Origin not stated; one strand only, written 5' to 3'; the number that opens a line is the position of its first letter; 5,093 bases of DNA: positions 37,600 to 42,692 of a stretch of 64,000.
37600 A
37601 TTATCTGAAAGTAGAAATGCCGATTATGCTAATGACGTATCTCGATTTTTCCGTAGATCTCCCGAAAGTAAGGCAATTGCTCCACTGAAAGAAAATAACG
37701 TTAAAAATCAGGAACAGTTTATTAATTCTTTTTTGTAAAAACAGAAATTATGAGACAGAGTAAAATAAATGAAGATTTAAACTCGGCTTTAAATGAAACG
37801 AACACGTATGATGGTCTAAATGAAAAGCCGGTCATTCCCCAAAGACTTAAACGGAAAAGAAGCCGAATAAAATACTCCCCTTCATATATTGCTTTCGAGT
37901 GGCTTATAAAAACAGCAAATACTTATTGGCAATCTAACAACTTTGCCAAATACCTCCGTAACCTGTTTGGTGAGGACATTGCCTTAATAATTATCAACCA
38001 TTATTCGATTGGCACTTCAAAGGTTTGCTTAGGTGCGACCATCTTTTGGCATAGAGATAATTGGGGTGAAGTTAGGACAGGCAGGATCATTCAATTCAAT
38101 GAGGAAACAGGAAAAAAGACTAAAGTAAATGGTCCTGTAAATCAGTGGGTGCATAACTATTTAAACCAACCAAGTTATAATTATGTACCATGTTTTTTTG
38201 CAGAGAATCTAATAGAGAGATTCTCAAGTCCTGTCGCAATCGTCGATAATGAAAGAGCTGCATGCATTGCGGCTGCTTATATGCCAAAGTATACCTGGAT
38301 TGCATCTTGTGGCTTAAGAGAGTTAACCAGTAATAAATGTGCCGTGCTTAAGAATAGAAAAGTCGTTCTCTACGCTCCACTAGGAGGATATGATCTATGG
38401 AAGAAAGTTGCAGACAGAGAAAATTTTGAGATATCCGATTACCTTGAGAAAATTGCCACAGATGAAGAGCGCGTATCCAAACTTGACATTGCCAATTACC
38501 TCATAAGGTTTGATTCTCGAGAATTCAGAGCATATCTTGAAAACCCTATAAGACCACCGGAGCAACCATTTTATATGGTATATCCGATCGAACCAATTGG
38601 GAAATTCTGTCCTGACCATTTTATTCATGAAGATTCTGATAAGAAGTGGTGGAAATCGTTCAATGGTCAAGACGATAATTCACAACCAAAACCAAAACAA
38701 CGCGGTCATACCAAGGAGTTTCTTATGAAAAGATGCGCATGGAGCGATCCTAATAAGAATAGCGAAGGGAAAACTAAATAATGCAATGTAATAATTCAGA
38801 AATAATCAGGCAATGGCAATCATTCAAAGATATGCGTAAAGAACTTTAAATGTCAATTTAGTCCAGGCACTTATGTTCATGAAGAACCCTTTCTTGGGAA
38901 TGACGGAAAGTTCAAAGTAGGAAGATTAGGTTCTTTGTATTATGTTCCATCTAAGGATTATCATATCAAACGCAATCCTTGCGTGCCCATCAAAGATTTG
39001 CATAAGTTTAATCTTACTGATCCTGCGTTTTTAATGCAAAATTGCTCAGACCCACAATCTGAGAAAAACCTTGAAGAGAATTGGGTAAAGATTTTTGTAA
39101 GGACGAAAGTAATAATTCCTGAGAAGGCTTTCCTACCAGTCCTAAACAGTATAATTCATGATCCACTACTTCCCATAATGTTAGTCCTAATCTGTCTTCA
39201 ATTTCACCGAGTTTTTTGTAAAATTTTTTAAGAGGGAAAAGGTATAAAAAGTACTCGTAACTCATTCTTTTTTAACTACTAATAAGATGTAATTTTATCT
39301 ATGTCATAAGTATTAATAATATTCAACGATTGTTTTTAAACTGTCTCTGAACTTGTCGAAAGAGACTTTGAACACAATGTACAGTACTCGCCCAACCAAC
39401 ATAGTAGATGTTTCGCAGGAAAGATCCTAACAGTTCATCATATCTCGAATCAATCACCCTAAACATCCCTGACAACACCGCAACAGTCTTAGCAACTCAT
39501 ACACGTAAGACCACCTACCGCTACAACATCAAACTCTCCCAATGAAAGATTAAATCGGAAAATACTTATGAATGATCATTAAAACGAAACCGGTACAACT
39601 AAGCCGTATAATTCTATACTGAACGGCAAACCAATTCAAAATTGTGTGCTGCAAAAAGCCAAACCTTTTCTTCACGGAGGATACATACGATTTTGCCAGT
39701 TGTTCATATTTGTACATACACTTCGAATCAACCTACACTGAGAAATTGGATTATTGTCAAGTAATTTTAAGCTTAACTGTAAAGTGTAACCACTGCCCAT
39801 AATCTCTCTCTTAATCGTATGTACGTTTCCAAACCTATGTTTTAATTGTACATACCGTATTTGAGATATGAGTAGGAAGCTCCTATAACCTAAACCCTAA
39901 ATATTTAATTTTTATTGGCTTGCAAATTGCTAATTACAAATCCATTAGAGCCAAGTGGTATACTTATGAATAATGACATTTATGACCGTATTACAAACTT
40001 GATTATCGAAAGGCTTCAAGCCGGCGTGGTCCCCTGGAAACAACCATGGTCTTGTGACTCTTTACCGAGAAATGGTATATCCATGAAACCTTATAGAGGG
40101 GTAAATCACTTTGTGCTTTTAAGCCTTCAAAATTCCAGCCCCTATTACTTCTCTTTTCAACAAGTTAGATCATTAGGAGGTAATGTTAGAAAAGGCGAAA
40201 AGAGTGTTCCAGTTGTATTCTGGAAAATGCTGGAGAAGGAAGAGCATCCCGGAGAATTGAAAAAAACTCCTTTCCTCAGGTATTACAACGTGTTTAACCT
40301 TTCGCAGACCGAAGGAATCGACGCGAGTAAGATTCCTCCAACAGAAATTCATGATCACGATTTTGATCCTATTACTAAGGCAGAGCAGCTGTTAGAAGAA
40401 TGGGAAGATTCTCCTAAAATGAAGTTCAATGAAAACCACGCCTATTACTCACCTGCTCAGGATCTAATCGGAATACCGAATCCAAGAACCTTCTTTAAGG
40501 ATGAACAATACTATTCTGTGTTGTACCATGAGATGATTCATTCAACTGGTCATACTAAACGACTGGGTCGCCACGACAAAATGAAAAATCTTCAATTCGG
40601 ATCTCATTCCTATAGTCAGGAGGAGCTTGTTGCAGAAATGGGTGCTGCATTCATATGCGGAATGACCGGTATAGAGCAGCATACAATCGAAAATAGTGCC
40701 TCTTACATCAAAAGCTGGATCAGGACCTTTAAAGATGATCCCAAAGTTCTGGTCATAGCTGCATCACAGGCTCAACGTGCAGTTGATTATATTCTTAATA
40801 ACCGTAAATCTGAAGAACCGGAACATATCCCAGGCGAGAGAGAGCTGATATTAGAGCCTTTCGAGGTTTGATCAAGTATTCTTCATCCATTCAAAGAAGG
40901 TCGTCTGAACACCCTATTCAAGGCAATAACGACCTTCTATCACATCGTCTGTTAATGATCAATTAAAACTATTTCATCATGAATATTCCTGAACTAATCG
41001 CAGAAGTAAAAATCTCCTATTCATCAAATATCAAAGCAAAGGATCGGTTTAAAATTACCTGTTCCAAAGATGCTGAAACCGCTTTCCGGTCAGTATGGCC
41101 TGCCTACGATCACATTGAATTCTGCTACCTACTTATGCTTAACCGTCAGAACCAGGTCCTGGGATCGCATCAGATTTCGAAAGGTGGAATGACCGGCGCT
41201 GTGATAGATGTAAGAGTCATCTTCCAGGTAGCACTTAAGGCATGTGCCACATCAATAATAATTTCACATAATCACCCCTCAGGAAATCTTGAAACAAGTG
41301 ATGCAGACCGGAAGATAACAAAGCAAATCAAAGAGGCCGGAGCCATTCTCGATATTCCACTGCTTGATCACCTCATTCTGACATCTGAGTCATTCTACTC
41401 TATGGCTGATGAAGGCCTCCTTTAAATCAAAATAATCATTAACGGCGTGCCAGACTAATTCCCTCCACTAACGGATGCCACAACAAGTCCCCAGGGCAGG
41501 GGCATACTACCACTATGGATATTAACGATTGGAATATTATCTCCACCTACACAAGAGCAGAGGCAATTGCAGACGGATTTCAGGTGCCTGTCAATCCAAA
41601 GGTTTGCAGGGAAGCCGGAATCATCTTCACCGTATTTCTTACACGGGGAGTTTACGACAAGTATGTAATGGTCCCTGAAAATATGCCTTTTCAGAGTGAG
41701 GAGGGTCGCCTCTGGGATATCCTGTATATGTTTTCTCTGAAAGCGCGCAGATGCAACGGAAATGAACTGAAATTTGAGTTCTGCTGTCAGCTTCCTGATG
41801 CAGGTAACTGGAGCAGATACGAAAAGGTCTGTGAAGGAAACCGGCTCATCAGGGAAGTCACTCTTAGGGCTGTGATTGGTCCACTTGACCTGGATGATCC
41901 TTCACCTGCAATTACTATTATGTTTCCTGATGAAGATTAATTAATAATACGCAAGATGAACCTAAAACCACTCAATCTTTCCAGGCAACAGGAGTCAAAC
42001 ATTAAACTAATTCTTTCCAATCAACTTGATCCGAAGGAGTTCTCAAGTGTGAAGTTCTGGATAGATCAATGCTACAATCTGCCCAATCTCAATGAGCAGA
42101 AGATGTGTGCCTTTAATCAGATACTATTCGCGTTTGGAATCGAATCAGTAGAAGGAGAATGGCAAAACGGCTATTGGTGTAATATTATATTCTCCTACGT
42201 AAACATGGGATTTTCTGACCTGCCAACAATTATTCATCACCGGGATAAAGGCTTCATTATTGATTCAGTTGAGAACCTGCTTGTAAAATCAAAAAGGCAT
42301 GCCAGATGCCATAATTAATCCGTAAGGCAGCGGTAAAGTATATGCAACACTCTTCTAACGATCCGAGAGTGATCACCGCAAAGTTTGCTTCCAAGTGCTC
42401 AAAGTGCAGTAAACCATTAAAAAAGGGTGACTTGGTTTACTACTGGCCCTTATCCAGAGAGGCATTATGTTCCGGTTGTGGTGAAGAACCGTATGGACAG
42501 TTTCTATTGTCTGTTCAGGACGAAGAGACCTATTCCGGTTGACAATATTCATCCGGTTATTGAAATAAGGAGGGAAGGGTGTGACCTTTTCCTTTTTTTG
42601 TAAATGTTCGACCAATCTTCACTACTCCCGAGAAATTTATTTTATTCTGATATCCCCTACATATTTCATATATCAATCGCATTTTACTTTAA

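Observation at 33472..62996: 29.5 kb integrative island inserted in tRNA-Gln(CUG), with exact 46-bp att repeats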

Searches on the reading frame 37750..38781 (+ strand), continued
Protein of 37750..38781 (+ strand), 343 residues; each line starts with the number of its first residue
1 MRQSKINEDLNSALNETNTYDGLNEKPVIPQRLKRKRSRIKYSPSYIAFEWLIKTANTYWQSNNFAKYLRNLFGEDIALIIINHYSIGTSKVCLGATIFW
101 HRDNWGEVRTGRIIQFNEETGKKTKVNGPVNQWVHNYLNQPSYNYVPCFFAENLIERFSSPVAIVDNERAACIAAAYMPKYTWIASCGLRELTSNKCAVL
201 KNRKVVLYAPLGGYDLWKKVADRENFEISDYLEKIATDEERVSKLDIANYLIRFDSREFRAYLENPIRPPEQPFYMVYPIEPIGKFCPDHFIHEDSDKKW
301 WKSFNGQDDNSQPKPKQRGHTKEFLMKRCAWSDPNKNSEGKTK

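Call 117: fold_search(model_id=the predicted structure, library=pdb)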
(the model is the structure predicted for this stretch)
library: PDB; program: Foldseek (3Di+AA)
matches with E <= 10: 492; with E <= 0.001: 17
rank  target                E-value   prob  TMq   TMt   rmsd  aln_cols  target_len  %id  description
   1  1nui_B                1.2e-05  1.00  0.34  0.46   7.0       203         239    9  Crystal Structure of the primase fragment of Bacteriophage T7 primase-helicase protein (released 2003-05-27)
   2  6n9x_C                5.7e-05  1.00  0.32  0.24  11.8       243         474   10  Structure of bacteriophage T7 lagging-strand DNA polymerase (D5A/E7A) and gp4 (helicase/primase) bound to DNA includin (released 2019-03-06)
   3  1nui_A                6.4e-05  1.00  0.32  0.43   8.2       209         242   11  Crystal Structure of the primase fragment of Bacteriophage T7 primase-helicase protein (released 2003-05-27)
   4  5ikn_G                8.8e-05  1.00  0.33  0.24  11.6       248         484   10  Crystal Structure of the T7 Replisome in the Absence of DNA (released 2016-12-07)
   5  6n9v_F                1.5e-04  1.00  0.32  0.25  10.3       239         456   10  Structure of bacteriophage T7 lagging-strand DNA polymerase (D5A/E7A) and gp4 (helicase/primase) bound to DNA includin (released 2019-03-06)
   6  6n9w_B                1.9e-04  1.00  0.33  0.25  11.9       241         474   10  Structure of bacteriophage T7 lagging-strand DNA polymerase (D5A/E7A) and gp4 (helicase/primase) bound to DNA includin (released 2019-03-06)
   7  5guj                  2.5e-04  1.00  0.35  0.37   5.1       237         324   12  Crystal structure of the Bacillus subtilis DnaG RNA Polymerase Domain, natural degradation of full length DnaG (released 2017-04-19)
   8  5ikn_F                2.5e-04  1.00  0.30  0.22  14.1       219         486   10  Crystal Structure of the T7 Replisome in the Absence of DNA (released 2016-12-07)
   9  5ikn_J                3.6e-04  1.00  0.38  0.28   9.7       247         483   10  Crystal Structure of the T7 Replisome in the Absence of DNA (released 2016-12-07)
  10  5w34_B                4.1e-04  1.00  0.38  0.40   6.9       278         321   11  Crystal structure of the RNA polymerase domain (RPD) of Mycobacterium tuberculosis primase DnaG in complex with double (released 2018-03-28)
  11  1eqn_A                5.2e-04  1.00  0.39  0.42   6.7       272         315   14  E.COLI PRIMASE CATALYTIC CORE (released 2000-06-30)
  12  5w33                  5.5e-04  1.00  0.37  0.40   8.8       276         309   10  Crystal structure of the RNA polymerase domain (RPD) of Mycobacterium tuberculosis primase DnaG (released 2018-03-28)
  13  4e2k                  5.9e-04  1.00  0.35  0.37   6.9       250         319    9  The structure of the S. aureus DnaG RNA Polymerase Domain (released 2012-08-01)
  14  5vaz_B                6.2e-04  0.98  0.27  0.28  17.7       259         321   11  Crystal structure of a DNA primase domain from Pseudomonas aeruginosa (released 2017-04-05)
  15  7t8b_A                6.6e-04  1.00  0.38  0.26   6.4       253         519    9  Octameric Human Twinkle Helicase Clinical Variant W315L (released 2022-07-27)
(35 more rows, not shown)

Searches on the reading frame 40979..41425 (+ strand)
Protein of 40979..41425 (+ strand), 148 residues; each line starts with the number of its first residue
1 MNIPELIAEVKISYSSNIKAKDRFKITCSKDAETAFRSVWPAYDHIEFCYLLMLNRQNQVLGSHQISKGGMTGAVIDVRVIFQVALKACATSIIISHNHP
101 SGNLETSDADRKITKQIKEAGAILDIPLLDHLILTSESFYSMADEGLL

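Call 8: search_protein_families(library=pfam, proteins=[window:40979-41425:+], max_evalue=0.01)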
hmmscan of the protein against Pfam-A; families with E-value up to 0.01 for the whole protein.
window:40979-41425:+ (148 aa): 1 family
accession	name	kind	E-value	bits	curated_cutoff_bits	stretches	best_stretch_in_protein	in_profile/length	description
PF04002.20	RadC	-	5.6e-37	126.8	22.1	1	27-147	2-121/121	RadC-like JAB domain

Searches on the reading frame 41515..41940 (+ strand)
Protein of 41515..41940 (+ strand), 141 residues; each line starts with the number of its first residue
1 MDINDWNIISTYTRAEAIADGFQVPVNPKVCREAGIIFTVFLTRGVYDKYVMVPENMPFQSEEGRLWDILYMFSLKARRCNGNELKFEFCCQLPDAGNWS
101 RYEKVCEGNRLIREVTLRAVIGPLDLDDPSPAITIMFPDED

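Call 8: search_protein_families(library=pfam, proteins=[window:41515-41940:+], max_evalue=0.01)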
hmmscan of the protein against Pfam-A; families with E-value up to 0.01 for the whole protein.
window:41515-41940:+ (141 aa): 1 family
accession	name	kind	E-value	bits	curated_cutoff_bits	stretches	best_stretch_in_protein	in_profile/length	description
PF20213.3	DUF6573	-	3.4e-15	56.7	27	1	6-141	8-138/138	Family of unknown function (DUF6573)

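Call 38: search_protein_families(library=phrogs, proteins=[window:41515-41940:+], max_evalue=0.01)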
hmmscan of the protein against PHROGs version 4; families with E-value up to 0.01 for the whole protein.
window:41515-41940:+ (141 aa): 0 families

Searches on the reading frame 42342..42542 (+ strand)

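Call 9: search_protein_families(library=pfam, proteins=[window:42342-42542:+], max_evalue=0.01)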
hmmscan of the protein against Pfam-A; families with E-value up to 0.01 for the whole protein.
window:42342-42542:+ (66 aa): 0 families

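Call 38: search_protein_families(library=phrogs, proteins=[window:42342-42542:+], max_evalue=0.01)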
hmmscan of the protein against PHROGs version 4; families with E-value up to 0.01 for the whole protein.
window:42342-42542:+ (66 aa): 1 family
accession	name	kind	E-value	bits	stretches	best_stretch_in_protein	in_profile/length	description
phrog_1581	-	unknown function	0.00011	23.1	1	9-50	97-137/176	-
